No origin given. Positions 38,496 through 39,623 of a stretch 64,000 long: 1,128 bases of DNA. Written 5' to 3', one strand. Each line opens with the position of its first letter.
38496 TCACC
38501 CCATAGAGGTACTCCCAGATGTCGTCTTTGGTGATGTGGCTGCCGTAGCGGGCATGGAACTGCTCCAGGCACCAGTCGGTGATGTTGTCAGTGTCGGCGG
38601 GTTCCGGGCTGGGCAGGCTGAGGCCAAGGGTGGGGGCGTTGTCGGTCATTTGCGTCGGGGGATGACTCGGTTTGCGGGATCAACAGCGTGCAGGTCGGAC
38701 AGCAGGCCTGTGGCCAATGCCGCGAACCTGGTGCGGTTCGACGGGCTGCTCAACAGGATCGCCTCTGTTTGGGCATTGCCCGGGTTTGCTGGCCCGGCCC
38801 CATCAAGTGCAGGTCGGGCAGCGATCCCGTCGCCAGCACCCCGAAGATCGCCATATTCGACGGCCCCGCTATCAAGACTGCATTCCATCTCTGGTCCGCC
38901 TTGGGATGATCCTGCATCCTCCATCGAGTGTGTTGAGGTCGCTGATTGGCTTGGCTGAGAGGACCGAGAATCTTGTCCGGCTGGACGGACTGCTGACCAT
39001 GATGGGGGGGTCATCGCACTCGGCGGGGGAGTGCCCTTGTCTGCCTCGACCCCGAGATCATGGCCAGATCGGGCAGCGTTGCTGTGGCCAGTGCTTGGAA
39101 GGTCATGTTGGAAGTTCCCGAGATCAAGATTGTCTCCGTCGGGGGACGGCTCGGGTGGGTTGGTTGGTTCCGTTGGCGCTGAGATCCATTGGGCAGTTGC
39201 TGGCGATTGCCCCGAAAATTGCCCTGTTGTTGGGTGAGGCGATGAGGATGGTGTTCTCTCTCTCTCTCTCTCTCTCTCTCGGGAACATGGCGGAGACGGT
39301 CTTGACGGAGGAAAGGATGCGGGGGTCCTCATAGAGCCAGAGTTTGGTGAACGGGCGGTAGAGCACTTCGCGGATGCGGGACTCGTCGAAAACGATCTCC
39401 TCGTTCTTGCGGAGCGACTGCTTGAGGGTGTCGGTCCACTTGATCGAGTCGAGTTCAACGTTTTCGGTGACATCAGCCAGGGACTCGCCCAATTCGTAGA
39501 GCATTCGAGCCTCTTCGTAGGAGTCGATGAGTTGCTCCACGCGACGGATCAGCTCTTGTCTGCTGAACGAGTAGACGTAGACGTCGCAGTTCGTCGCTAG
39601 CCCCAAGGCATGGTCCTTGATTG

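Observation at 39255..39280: (GA)13 tract placed so that its three possible reading frames end in three different modules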

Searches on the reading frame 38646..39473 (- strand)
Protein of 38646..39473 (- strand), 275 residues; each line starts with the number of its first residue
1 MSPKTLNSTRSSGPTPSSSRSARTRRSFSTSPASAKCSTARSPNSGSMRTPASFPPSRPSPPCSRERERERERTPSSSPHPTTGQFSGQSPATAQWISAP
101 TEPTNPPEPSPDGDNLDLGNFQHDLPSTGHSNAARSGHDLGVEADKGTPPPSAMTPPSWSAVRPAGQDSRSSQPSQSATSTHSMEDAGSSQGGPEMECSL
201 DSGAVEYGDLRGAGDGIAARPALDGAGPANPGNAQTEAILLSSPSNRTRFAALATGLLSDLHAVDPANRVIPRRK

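Call 6: search_protein_families(library=pfam, proteins=[window:38646-39473:-], max_evalue=0.01)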
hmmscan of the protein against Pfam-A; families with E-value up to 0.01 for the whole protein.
window:38646-39473:- (275 aa): 0 families
